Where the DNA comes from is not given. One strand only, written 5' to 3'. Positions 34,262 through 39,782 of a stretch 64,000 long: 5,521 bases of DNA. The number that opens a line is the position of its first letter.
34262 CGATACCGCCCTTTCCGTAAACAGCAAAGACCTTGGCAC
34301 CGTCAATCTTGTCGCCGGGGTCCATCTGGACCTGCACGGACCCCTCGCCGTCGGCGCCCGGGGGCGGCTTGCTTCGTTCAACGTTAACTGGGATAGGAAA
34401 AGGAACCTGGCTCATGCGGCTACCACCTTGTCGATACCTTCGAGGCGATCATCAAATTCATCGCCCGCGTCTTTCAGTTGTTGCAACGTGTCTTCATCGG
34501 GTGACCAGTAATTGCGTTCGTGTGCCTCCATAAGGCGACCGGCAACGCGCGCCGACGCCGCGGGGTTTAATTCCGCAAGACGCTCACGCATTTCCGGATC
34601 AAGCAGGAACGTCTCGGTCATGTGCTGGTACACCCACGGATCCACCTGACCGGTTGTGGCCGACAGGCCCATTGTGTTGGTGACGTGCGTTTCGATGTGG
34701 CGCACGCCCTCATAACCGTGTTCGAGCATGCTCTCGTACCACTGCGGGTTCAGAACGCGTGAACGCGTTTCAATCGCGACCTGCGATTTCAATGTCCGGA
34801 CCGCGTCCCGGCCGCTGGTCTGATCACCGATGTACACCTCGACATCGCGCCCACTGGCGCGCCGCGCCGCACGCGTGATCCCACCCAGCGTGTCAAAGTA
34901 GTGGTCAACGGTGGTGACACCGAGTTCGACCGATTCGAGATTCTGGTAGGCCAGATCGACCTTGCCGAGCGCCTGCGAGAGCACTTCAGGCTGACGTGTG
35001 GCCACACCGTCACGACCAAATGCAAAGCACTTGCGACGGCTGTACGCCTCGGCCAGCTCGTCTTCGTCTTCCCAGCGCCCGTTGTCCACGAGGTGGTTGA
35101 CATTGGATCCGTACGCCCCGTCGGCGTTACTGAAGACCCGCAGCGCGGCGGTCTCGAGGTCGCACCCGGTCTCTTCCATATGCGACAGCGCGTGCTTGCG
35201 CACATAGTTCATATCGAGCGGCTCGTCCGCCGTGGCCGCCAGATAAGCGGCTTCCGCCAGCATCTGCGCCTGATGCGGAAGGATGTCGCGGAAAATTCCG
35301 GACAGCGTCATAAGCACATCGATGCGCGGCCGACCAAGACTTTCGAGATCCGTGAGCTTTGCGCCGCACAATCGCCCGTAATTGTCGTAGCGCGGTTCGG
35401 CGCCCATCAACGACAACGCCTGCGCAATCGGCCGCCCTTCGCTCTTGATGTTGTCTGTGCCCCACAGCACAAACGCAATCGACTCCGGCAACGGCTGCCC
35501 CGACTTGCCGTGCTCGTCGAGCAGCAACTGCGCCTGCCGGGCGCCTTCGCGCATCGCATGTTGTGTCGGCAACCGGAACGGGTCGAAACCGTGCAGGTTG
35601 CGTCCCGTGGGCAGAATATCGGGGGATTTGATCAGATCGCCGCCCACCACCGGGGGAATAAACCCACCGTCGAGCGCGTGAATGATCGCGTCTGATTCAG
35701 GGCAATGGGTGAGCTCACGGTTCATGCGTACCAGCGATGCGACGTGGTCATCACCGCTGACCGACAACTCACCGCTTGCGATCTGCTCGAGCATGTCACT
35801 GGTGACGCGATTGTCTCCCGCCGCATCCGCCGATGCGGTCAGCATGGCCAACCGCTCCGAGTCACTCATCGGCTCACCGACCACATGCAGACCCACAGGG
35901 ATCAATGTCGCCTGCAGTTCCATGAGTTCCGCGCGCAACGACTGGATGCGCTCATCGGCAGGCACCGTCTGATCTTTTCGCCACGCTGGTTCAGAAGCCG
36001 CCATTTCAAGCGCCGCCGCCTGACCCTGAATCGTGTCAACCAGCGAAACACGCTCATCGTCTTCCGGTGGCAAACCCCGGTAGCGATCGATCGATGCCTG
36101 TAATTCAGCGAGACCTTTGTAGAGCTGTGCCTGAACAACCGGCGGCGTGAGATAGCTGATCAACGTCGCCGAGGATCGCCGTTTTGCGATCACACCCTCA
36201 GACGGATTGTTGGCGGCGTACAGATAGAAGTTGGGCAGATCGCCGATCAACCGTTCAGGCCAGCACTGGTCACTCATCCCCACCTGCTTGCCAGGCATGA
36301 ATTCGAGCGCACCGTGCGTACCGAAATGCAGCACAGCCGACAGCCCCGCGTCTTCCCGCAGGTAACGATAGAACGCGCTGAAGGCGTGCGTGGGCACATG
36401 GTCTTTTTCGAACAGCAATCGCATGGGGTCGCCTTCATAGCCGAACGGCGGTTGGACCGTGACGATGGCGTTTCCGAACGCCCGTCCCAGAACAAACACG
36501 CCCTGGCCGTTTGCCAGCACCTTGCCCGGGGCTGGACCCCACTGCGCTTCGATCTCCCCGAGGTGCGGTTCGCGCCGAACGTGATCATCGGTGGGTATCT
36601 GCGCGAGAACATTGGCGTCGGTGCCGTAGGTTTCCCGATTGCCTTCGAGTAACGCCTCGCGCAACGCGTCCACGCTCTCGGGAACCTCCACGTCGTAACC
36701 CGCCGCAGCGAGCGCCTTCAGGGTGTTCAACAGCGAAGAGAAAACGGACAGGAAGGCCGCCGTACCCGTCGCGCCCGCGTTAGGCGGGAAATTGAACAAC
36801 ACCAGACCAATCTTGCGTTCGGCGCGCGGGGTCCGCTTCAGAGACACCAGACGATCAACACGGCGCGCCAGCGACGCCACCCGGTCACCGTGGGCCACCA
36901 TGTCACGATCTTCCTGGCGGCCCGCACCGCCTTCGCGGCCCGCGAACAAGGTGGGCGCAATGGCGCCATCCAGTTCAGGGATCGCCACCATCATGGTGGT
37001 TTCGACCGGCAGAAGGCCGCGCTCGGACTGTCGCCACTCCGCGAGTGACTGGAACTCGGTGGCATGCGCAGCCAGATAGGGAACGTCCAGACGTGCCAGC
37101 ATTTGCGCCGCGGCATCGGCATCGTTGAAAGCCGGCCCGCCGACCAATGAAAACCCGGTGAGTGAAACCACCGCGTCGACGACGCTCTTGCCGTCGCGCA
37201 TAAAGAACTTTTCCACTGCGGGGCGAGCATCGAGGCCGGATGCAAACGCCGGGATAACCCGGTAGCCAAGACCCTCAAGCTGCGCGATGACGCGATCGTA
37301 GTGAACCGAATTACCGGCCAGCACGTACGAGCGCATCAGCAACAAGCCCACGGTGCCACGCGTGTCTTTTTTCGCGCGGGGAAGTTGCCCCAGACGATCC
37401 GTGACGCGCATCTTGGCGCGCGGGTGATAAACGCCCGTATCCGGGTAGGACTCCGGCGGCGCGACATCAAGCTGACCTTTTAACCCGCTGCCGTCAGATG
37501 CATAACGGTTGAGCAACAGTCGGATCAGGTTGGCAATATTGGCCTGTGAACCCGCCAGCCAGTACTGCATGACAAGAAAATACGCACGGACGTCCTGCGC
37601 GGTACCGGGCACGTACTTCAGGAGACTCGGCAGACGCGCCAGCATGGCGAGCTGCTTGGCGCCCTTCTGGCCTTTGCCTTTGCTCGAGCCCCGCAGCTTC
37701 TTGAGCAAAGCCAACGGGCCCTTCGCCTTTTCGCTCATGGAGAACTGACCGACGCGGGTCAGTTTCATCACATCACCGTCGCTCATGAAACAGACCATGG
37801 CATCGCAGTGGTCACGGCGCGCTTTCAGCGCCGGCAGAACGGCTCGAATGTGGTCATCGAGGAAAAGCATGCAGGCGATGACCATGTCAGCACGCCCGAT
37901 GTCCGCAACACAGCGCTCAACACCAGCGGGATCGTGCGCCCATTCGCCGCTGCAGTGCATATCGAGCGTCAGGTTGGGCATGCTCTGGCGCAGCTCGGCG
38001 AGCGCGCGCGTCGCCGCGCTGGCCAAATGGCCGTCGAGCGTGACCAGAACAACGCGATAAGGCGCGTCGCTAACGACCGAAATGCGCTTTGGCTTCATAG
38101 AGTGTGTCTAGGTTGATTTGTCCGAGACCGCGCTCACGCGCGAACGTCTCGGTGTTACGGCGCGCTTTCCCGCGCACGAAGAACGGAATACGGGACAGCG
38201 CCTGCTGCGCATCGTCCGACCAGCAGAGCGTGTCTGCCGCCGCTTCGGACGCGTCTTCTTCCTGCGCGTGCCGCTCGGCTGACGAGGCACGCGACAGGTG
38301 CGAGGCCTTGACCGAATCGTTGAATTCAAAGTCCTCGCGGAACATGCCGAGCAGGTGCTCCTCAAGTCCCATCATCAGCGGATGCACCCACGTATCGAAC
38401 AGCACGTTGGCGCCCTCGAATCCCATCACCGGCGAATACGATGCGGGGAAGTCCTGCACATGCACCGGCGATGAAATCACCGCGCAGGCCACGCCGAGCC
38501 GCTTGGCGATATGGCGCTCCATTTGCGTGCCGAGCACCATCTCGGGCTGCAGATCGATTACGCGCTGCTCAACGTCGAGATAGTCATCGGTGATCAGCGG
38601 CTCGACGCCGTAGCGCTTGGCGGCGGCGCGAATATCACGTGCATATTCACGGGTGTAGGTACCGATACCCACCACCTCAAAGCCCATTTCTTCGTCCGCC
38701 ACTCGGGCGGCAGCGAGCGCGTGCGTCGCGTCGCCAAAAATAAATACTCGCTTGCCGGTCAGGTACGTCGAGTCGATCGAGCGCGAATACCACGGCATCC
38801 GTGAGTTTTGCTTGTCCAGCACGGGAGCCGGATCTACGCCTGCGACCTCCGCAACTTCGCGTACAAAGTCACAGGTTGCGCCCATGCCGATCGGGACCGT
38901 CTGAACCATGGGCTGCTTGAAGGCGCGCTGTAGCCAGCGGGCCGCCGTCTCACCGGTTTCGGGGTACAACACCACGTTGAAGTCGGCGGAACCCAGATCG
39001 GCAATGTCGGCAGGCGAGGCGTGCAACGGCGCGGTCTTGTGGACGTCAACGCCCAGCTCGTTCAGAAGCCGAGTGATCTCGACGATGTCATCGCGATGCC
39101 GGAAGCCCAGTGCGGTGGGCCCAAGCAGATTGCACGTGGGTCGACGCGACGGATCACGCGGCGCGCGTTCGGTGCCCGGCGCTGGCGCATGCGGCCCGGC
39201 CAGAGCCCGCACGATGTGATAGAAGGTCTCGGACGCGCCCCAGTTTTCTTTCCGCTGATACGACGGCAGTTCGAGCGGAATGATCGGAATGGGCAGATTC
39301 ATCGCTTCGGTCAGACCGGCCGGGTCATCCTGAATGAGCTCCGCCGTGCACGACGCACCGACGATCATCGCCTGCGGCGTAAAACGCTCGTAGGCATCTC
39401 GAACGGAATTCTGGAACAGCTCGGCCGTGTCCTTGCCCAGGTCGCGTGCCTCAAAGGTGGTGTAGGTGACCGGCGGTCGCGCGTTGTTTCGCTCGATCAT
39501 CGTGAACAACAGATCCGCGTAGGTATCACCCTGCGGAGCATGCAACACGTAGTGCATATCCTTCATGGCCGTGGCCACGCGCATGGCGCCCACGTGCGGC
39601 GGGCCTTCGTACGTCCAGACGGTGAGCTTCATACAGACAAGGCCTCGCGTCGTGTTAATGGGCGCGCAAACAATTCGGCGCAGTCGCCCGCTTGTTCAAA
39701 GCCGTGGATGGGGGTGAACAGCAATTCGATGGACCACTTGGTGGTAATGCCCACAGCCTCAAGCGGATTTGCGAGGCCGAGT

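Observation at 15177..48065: Photosynthesis gene cluster with antenna, pigment and regulator genes but no reaction-centre, cyclase or carotenoid-desaturase genes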

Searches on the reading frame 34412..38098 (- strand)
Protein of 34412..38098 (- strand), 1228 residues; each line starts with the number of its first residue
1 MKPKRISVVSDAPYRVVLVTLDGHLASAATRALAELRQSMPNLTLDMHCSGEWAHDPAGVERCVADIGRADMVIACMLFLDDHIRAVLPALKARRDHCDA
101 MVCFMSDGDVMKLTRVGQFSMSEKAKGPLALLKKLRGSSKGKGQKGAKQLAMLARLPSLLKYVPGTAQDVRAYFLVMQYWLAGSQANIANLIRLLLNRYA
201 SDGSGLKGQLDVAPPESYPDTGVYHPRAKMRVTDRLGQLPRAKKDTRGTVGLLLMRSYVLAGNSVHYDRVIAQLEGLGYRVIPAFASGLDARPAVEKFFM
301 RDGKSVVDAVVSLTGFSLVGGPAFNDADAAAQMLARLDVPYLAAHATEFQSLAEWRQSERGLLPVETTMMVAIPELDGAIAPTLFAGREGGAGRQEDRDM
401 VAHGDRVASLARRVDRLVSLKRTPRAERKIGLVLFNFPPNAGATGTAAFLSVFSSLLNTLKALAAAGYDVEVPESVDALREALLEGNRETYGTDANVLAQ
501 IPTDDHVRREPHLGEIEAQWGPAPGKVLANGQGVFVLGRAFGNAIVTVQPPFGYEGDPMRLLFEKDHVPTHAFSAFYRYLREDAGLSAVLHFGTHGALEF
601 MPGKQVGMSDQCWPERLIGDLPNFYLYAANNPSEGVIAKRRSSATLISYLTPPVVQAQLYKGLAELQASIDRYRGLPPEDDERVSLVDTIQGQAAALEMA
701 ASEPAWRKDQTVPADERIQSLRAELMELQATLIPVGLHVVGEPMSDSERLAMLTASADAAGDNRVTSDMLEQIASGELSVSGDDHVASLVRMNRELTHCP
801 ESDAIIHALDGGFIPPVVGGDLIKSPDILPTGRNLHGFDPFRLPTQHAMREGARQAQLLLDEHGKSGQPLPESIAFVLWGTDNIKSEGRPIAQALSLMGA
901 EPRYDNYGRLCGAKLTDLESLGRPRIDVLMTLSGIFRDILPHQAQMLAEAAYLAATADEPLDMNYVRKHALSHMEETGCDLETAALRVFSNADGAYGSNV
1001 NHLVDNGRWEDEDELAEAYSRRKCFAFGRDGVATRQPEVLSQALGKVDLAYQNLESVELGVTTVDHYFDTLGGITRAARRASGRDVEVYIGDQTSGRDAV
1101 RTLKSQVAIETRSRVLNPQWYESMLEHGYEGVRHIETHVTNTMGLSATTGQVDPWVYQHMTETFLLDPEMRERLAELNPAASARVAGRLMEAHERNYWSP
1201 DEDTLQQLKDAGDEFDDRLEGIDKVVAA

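Call 7: search_protein_families(library=ncbifam, proteins=[window:34412-38098:-])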
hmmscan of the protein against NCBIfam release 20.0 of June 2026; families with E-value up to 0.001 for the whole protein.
window:34412-38098:- (1228 aa): 9 families
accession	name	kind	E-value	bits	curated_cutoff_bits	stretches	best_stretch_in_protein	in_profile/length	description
NF009942.0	PRK13405.1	equivalog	0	1967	1166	1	3-1223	2-1242/1245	magnesium chelatase subunit H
TIGR02025.1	BchH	equivalog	0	1520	829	2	15-764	2-750/1271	magnesium chelatase subunit H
NF009140.0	PRK12493.1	equivalog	0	1379.2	1300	2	14-770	18-781/1313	magnesium chelatase subunit H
NF004646.0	PRK05989.2-4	equivalog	1.5e-182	609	1468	3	792-1218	810-1239/1277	cobaltochelatase subunit CobN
TIGR02257.1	cobalto_cobN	equivalog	1.2e-170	570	822.05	2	800-1210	813-1219/1226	cobaltochelatase subunit CobN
NF008973.0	PRK12321.1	equivalog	7.1e-150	500.9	1235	1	177-1207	139-1096/1105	cobaltochelatase subunit CobN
NF004643.0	PRK05989.2-1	equivalog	6.9e-147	491.1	1926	2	533-1218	466-1156/1184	cobaltochelatase subunit CobN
NF004644.0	PRK05989.2-2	equivalog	2e-143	479.8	1248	2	790-1211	751-1184/1289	cobaltochelatase subunit CobN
NF004645.0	PRK05989.2-3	equivalog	2.7e-127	426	1619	1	161-1209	320-1427/1597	cobaltochelatase subunit CobN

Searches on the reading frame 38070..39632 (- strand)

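Call 7: search_protein_families(library=ncbifam, proteins=[window:38070-39632:-])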
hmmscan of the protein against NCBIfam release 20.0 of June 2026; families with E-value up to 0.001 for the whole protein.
window:38070-39632:- (520 aa): 16 families
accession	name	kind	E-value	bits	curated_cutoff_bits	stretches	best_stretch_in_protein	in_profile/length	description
NF002790.0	PRK02910.1-4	equivalog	7.9e-239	793.7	912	1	1-519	1-529/530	ferredoxin:protochlorophyllide reductase (ATP-dependent) subunit B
TIGR01278.1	DPOR_BchB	equivalog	8.4e-184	612.2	490.35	1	1-519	1-512/512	ferredoxin:protochlorophyllide reductase (ATP-dependent) subunit B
NF002789.0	PRK02910.1-3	equivalog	3.2e-130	435.5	509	1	1-519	1-534/535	ferredoxin:protochlorophyllide reductase (ATP-dependent) subunit B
TIGR02014.1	BchZ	equivalog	5.5e-23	81.6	529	1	15-508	13-465/468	chlorophyllide a reductase subunit Z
TIGR01862.1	N2-ase-Ialpha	subfamily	2.3e-19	69.4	486.05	1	13-408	38-426/444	nitrogenase component I subunit alpha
TIGR01283.1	nifE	equivalog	1.3e-16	60.3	505.1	1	74-382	110-416/459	nitrogenase iron-molybdenum cofactor biosynthesis protein NifE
TIGR01284.1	alt_nitrog_alph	subfamily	7.4e-15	54.3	512.8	1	12-407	47-432/457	nitrogenase subunit alpha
TIGR02931.1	anfK_nitrog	equivalog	9.7e-12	44.3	853.85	1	205-424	223-449/461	Fe-only nitrogenase subunit beta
TIGR01286.1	nifK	equivalog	8.4e-11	41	427.3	1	209-438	279-513/516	nitrogenase molybdenum-iron protein subunit beta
TIGR01279.1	DPOR_bchN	equivalog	2.6e-10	39.8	419.95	1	51-369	49-350/407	ferredoxin:protochlorophyllide reductase (ATP-dependent) subunit N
NF002768.0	PRK02842.1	equivalog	3.2e-10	39.5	324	1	51-325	60-318/423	ferredoxin:protochlorophyllide reductase (ATP-dependent) subunit N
TIGR02932.1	vnfK_nitrog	equivalog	3.6e-10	39.3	873.95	1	208-422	223-443/457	V-containing nitrogenase subunit beta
TIGR02015.1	BchY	equivalog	5.3e-10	38.7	425.15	1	12-384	15-377/422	chlorophyllide a reductase subunit Y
TIGR01861.1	ANFD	equivalog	8.9e-09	34.3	873.8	1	189-383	223-419/513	nitrogenase iron-iron protein, alpha chain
NF011047.0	PRK14477.1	equivalog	1.9e-07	29.3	1229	0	208-407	703-892/917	bifunctional nitrogenase iron-molybdenum cofactor biosynthesis protein NifEN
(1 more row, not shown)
